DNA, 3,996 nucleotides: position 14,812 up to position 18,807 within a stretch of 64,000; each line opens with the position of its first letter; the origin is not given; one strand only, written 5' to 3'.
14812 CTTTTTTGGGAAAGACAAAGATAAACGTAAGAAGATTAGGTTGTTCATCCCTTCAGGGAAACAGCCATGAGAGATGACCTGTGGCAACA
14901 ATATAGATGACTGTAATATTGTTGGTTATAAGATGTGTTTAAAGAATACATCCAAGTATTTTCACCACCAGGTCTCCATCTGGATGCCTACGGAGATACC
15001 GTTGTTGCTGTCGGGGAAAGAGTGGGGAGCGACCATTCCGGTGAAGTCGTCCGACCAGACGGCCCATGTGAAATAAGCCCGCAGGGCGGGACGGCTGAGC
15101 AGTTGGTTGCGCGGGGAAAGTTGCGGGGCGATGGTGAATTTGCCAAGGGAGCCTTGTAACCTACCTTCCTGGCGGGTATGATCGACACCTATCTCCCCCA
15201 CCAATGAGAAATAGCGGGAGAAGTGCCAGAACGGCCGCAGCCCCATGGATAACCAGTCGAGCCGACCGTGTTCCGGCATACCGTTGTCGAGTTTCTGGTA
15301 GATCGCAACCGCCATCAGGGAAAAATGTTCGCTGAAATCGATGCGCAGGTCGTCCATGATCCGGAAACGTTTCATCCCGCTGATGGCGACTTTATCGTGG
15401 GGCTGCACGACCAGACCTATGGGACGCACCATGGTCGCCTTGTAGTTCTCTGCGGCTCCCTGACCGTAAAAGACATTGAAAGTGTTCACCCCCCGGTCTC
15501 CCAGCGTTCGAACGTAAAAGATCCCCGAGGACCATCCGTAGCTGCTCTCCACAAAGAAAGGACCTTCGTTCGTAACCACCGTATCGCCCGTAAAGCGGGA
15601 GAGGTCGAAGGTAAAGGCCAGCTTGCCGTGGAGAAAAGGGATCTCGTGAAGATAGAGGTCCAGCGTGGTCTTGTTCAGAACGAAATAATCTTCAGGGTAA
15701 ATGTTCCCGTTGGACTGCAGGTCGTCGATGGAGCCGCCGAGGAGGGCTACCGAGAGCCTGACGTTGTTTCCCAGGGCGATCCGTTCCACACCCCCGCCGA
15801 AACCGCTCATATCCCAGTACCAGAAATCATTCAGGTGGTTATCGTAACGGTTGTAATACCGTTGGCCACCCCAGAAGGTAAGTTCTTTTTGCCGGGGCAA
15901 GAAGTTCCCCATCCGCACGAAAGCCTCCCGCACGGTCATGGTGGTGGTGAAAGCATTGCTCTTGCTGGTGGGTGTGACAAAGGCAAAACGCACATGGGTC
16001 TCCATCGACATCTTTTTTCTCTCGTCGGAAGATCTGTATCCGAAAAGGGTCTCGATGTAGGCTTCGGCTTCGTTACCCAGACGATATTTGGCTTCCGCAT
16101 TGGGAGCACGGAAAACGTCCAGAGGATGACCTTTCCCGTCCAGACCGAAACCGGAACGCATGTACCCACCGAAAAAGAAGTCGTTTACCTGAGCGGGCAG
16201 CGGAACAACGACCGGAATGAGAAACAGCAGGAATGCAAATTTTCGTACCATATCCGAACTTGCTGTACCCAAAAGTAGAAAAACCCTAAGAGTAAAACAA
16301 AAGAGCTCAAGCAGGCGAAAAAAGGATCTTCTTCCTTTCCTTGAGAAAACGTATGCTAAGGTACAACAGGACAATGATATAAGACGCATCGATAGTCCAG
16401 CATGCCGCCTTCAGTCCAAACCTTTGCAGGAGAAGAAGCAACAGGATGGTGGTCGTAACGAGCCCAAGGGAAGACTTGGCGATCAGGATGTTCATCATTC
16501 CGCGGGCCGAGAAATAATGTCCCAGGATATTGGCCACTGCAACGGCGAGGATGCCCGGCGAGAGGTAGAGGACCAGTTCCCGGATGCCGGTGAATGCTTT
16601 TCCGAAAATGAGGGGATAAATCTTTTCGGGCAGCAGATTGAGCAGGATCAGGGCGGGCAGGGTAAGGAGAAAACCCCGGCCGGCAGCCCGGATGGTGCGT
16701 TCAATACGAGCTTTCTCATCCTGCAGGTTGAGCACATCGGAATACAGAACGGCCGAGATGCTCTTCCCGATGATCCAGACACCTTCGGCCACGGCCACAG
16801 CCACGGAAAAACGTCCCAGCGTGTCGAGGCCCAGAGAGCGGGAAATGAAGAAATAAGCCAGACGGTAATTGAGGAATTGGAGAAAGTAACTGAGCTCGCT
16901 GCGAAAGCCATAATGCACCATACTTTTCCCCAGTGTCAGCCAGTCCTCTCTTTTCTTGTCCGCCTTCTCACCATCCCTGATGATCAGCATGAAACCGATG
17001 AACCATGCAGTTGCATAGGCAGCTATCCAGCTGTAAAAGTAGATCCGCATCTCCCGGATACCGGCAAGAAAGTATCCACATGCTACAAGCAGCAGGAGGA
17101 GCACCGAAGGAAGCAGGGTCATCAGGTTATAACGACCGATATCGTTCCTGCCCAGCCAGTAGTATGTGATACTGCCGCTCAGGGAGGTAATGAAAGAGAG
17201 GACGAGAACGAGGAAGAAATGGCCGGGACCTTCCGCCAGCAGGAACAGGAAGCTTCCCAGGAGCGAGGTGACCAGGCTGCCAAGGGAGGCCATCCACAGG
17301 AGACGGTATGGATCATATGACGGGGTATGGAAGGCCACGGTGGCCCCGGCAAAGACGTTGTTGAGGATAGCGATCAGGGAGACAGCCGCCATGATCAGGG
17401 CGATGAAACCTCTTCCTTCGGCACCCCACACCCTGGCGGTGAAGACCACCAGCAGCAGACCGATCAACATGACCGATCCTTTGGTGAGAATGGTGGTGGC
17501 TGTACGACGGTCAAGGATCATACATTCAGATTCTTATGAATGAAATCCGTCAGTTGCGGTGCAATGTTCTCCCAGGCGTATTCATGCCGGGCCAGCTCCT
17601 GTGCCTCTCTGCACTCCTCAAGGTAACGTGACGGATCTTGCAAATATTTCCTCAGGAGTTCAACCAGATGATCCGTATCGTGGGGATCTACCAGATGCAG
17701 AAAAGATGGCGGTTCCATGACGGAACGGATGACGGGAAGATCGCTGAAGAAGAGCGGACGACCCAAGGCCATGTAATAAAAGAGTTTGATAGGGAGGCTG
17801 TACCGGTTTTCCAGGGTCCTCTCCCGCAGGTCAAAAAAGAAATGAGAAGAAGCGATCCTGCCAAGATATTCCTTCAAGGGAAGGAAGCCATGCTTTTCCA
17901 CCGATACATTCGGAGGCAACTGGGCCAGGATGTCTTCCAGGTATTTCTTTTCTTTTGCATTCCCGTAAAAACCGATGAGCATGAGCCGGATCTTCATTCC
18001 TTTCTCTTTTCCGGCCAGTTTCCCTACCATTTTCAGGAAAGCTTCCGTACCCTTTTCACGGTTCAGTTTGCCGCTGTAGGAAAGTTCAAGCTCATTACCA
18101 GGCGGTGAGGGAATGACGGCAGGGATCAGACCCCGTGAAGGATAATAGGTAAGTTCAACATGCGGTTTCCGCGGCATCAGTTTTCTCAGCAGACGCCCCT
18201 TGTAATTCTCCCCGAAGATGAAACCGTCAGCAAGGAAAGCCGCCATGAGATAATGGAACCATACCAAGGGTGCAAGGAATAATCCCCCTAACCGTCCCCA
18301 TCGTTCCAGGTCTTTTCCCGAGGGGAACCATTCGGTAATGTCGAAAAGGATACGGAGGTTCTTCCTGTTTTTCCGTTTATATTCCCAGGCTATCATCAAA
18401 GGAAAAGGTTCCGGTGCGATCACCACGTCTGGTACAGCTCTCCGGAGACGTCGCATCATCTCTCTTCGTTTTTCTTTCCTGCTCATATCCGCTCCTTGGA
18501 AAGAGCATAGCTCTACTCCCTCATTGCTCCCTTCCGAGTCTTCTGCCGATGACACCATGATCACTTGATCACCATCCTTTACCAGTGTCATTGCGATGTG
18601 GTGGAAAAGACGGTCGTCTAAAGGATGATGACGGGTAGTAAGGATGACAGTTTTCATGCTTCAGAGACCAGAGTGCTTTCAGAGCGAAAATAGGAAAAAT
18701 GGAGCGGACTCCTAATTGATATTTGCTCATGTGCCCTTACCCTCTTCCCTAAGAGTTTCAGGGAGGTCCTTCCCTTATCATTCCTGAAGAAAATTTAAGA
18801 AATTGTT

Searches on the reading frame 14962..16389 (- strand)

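Call 16: search_protein_families(library=pfam, proteins=[window:14962-16389:-], max_evalue=0.001)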
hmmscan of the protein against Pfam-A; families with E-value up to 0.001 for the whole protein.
window:14962-16389:- (475 aa): 1 family
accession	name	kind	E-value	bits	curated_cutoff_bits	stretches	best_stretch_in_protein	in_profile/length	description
PF02264.21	LamB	-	1e-87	296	25.1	1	73-475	1-378/378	LamB porin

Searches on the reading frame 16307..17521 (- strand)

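Call 16: search_protein_families(library=pfam, proteins=[window:16307-17521:-], max_evalue=0.001)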
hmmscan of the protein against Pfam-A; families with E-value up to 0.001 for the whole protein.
window:16307-17521:- (404 aa): 1 family
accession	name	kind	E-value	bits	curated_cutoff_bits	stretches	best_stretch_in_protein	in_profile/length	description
PF13440.11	Polysacc_synt_3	-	1.2e-08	35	23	1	199-312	175-290/293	Polysaccharide biosynthesis protein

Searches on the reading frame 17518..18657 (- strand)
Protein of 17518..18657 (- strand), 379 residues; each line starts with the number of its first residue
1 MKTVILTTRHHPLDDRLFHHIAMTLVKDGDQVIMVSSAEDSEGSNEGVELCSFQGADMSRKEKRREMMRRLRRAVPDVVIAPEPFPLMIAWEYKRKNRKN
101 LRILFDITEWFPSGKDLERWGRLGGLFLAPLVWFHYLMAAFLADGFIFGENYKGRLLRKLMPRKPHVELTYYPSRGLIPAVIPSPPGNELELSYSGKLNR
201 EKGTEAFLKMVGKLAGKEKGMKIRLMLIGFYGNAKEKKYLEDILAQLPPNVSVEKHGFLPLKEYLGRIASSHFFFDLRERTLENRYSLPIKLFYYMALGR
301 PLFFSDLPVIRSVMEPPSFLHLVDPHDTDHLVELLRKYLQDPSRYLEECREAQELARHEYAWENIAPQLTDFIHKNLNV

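Call 16: search_protein_families(library=pfam, proteins=[window:17518-18657:-], max_evalue=0.001)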
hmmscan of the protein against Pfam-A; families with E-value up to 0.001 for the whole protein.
window:17518-18657:- (379 aa): 3 families
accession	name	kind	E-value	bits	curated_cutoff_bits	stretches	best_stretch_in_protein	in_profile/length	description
PF00534.26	Glycos_transf_1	-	7.2e-10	39.1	26.4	1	186-351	12-167/172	Glycosyl transferases group 1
PF13692.12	Glyco_trans_1_4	-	2.8e-08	34.6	27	1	192-341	4-142/142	Glycosyl transferases group 1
PF13524.12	Glyco_trans_1_2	-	6.9e-07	29.7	25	1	242-369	27-142/144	Glycosyl transferase-like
